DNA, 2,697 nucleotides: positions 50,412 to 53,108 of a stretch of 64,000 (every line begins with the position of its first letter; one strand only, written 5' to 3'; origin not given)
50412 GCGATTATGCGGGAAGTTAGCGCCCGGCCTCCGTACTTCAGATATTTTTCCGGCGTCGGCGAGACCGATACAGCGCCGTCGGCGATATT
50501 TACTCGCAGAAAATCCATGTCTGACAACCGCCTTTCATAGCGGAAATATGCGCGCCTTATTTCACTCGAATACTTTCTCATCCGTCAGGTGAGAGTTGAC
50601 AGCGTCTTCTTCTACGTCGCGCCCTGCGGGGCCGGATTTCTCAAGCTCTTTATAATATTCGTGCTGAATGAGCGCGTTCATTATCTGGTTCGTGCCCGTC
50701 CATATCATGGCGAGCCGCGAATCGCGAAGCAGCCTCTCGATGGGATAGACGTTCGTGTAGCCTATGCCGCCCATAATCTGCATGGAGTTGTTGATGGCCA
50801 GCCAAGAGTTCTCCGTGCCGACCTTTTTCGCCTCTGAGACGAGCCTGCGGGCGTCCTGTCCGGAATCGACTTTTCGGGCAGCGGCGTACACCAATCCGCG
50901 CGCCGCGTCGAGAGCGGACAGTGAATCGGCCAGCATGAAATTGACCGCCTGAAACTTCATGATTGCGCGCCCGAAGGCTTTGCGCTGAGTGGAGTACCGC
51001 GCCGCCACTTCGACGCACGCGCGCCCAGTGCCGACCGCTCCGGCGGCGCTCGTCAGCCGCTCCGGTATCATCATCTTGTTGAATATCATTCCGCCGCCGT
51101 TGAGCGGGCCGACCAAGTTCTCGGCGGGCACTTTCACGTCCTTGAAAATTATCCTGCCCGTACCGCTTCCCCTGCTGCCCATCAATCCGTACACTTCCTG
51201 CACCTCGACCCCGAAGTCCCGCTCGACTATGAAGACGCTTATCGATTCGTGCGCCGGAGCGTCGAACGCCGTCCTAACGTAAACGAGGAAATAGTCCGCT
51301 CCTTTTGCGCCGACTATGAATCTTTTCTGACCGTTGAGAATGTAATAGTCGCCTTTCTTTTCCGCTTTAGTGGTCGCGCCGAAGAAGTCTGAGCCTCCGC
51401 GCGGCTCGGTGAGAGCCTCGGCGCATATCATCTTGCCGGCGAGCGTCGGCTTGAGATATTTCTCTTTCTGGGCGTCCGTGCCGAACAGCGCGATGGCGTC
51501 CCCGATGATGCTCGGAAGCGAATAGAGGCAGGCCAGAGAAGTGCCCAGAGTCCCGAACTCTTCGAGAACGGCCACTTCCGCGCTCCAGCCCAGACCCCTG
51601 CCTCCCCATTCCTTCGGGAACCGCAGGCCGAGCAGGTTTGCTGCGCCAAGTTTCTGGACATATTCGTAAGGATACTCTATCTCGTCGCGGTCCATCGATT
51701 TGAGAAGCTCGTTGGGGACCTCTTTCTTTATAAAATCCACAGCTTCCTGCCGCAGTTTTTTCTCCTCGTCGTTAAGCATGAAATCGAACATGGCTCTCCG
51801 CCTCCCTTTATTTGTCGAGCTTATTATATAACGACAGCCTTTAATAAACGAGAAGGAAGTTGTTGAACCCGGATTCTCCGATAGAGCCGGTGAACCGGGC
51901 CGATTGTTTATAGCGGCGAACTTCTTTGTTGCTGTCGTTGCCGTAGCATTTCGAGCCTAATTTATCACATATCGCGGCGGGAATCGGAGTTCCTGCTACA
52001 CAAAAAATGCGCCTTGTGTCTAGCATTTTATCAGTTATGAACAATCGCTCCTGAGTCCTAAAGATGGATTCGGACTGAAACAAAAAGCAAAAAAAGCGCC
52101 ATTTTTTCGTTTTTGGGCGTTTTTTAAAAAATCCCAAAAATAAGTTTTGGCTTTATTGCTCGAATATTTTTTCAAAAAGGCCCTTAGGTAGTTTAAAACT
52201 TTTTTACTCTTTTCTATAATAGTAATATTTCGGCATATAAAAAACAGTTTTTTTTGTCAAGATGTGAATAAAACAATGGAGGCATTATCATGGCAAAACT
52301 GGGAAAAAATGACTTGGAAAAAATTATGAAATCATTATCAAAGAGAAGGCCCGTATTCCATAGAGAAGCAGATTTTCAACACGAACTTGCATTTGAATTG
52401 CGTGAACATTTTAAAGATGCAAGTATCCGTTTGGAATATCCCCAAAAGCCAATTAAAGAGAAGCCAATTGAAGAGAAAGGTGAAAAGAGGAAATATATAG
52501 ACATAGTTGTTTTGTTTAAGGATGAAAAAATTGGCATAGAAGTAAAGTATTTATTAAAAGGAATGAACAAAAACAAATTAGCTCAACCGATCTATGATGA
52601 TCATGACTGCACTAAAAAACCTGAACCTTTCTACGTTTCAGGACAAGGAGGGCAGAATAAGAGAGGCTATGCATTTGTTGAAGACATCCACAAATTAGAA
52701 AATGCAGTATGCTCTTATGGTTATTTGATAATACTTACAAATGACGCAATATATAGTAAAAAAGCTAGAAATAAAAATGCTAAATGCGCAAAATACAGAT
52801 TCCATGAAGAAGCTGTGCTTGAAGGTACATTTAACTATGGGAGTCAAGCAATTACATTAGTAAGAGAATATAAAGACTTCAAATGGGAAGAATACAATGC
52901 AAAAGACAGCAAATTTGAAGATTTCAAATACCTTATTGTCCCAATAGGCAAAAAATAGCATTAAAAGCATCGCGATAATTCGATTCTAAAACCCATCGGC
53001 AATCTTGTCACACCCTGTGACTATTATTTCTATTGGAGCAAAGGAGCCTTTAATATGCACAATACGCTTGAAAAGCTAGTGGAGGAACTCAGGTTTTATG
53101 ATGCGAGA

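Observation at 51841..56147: AT-rich 4-gene island (PD-(D/E)xK protein, DUF932-like, degenerate DnaB-C-like, TPR protein) with no integrase, bounded on the left by a copy of the hairpin repeat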

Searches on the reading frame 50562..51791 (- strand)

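Call 3: search_protein_families(library=pfam, proteins=[window:50562-51791:-], max_evalue=0.1)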
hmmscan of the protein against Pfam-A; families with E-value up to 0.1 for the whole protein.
window:50562-51791:- (409 aa): 5 families
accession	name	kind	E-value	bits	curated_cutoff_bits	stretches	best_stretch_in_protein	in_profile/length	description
PF00441.29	Acyl-CoA_dh_1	-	3.6e-34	118.5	22.4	1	236-376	6-146/150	Acyl-CoA dehydrogenase, C-terminal domain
PF02771.21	Acyl-CoA_dh_N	-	5.8e-26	91.5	22.9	1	7-120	1-113/113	Acyl-CoA dehydrogenase, N-terminal domain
PF02770.24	Acyl-CoA_dh_M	-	1.8e-20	73.3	33.3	1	125-219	2-97/97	Acyl-CoA dehydrogenase, middle domain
PF08028.16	Acyl-CoA_dh_2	-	2.6e-13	50.9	22.7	1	246-368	1-133/134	Acyl-CoA dehydrogenase, C-terminal domain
PF22924.1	ACOX_C_alpha1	-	3.5e-06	27.4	27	1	241-372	4-161/169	Acyl-CoA oxidase, C-alpha1 domain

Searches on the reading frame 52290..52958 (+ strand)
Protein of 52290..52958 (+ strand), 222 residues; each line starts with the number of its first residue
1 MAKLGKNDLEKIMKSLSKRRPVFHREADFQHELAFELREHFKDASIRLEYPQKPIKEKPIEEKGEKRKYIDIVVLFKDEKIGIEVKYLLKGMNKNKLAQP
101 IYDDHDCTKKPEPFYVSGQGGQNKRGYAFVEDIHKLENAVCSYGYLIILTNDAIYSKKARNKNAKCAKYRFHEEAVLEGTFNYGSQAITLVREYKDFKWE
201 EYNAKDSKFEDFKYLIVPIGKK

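Call 3: search_protein_families(library=pfam, proteins=[window:52290-52958:+], max_evalue=0.1)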
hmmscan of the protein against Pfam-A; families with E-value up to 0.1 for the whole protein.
window:52290-52958:+ (222 aa): 1 family
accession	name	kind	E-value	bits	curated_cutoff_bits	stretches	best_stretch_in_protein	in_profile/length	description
PF18742.7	DpnII-MboI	-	0.022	14.8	27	1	56-106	54-102/150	REase_DpnII-MboI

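Call 4: search_protein_families(library=padloc, proteins=[window:52290-52958:+], max_evalue=0.1)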
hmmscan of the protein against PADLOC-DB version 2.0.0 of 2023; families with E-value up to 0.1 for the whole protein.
window:52290-52958:+ (222 aa): 0 families

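Call 5: search_protein_families(library=phrogs, proteins=[window:52290-52958:+], max_evalue=0.1)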
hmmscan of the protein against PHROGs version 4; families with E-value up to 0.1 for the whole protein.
window:52290-52958:+ (222 aa): 0 families

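Call 34: find_homologous_proteins(query=window:52290-52958:+, max_evalue=0.01)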
Query window:52290-52958:+ (222 aa): 21 proteins with E <= 0.01 among 133 candidates.
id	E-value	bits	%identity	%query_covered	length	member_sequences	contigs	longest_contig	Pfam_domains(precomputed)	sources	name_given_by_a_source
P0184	4.3e-144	496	100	100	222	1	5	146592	-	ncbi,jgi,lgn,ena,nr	ncbi:MAG TPA: hypothetical protein PKH33_06780 [bacterium]|nr:hypothetical protein [bacterium]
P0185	1.6e-87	311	68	100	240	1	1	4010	-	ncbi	-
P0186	2.0e-79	285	96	59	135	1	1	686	-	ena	-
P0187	2.1e-37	147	56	73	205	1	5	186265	-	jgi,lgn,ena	-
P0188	3.1e-19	88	36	95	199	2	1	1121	-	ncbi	-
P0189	4.6e-15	74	33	96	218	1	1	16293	-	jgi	-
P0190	1.7e-14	72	32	95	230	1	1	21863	-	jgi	-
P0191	3.3e-14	72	30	97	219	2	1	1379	-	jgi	jgi:hypothetical protein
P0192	9.9e-14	70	32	96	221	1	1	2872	-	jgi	-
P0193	3.9e-13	68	31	97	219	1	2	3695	-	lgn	-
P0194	4.3e-11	61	28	95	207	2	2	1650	-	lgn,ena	-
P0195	5.2e-11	61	31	93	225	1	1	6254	-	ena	-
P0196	1.3e-10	60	29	93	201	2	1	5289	-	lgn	-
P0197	2.0e-10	59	30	96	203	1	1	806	-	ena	-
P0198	2.7e-10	59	31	96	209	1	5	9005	-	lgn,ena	-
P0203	1.9e-6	46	28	98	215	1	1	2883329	-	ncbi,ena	-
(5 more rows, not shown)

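Call 36: find_encoding_contigs(protein=P0203, flank=8000, max_places=2)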
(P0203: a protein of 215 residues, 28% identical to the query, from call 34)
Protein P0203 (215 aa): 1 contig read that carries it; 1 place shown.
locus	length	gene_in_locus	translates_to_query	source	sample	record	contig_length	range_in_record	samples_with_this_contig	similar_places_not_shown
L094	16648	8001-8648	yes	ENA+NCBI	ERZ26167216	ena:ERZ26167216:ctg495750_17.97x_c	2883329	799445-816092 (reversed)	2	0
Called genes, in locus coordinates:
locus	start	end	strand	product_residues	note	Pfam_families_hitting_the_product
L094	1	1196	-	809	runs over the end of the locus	PF02515:CoA_transf_3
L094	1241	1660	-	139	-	PF01475:FUR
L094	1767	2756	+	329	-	PF01297:ZnuA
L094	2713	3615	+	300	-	PF00005:ABC_tran, PF13304:AAA_21 (faint)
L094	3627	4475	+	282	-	PF00950:ABC-3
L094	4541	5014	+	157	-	PF13577:SnoaL_4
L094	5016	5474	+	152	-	PF13577:SnoaL_4, PF14534:DUF4440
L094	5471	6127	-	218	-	-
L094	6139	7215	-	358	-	PF00296:Bac_luciferase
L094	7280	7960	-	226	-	PF12804:NTP_transf_3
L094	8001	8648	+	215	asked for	-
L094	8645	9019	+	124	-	-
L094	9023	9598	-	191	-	-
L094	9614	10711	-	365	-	PF18152:DAHP_snth_FXD, PF00793:DAHP_synth_1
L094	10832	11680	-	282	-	PF00085:Thioredoxin, PF14559:TPR_19, PF14561:TPR_20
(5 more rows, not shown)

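Call 37: find_encoding_contigs(protein=P0190, flank=8000, max_places=2)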
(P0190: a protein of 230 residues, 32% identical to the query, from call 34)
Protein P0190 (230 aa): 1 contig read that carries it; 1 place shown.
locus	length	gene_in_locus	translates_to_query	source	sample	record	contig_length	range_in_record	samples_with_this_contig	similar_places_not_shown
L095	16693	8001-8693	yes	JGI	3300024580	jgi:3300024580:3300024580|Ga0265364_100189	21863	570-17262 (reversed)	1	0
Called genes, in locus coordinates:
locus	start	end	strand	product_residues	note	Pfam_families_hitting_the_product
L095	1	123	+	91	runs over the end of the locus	-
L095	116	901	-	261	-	PF01261:AP_endonuc_2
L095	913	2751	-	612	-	PF13230:GATase_4 (weak), PF13522:GATase_6, PF13537:GATase_7, PF01380:SIS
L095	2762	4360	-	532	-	PF06418:CTP_synth_N, PF00117:GATase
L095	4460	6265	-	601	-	PF10592:AIPR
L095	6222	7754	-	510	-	PF00117:GATase, PF07722:Peptidase_C26, PF02540:NAD_synthase (faint), PF03054:tRNA_Me_trans (faint), PF00958:GMP_synt_C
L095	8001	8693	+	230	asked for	-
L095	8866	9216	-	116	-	PF00453:Ribosomal_L20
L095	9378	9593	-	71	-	PF01632:Ribosomal_L35p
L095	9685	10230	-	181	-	PF05198:IF3_N, PF00707:IF3_C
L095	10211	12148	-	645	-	PF02824:TGS, PF07973:tRNA_SAD, PF00587:tRNA-synt_2b, PF03129:HGTP_anticodon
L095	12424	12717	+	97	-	-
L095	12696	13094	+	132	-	PF02537:CRCB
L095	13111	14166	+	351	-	PF01264:Chorismate_synt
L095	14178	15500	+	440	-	-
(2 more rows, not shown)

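Call 38: find_encoding_contigs(protein=P0189, flank=8000, max_places=2)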
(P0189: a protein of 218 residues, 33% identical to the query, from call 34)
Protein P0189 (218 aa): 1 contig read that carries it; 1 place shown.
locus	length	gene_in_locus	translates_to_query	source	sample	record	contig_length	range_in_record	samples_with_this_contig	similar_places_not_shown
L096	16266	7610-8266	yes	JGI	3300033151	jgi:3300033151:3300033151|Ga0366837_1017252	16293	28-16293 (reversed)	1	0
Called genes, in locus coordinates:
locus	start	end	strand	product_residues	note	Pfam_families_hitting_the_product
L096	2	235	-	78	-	?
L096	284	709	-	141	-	PF01182:Glucosamine_iso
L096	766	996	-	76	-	-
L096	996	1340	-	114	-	-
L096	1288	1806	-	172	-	PF02585:PIG-L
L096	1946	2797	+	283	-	PF12833:HTH_18, PF00165:HTH_AraC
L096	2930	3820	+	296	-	-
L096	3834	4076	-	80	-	PF12843:QSregVF_b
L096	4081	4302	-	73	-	-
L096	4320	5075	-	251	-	PF02517:Rce1-like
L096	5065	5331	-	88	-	-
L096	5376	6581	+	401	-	PF01136:Peptidase_U32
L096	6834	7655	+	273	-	PF01135:PCMT, PF03848:TehB (weak), PF13489:Methyltransf_23, PF01209:Ubie_methyltran, PF13847:Methyltransf_31, PF08241:Methyltransf_11, PF08242:Methyltransf_12, PF13649:Methyltransf_25, +1 more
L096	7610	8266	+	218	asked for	-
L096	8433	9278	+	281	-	PF13489:Methyltransf_23, PF03848:TehB (weak), PF13649:Methyltransf_25, PF13847:Methyltransf_31, PF08241:Methyltransf_11, PF08242:Methyltransf_12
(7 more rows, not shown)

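Call 42: search_solved_structures(query=A2, max_evalue=10)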
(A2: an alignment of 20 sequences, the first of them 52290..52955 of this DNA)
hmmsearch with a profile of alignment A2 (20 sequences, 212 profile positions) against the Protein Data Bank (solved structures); distinct sequences matched with E-value up to 10: 1.
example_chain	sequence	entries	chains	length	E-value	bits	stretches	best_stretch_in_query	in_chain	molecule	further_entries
6hh2_A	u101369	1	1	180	0.15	15.2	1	105-208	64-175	Ras-related protein Rab-7L1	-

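Call 51: predict_structure(alignment_id=A2)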
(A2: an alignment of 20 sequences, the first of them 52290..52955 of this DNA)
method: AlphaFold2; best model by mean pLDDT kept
length: 222 residues; sequences in the alignment: 20
mean_pLDDT: 80.9   pTM: 0.82
mean pLDDT of the five models: 80.9, 80.8, 80.7, 80.3, 79.8
residues with pLDDT >= 90: 98; 70-90: 65; 50-70: 50; < 50: 9
segments of 3 or more residues with pLDDT < 50: none
pLDDT, mean of each block of 10 residues (from residue 1): 90 91 88 96 93 62 68 96 92 52 54 56 73 92 93 81 72 88 90 91 71 92 68
secondary structure, 60 per line:
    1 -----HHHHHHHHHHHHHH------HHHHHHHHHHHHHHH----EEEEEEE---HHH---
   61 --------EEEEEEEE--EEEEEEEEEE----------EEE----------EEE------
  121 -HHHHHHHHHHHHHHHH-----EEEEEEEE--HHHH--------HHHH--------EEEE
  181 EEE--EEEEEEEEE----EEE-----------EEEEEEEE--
elements in order: H6-19 H26-40 E45-51 E69-76 E79-88 E99-101 E112-114 H122-137 E143-150 H153-156 H165-168 E177-183 E186-194 E199-201 E213-220

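Call 62: search_protein_families(library=ncbifam, proteins=[window:52290-52958:+], max_evalue=0.01)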
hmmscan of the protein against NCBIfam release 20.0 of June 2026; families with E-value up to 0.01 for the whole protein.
window:52290-52958:+ (222 aa): 0 families
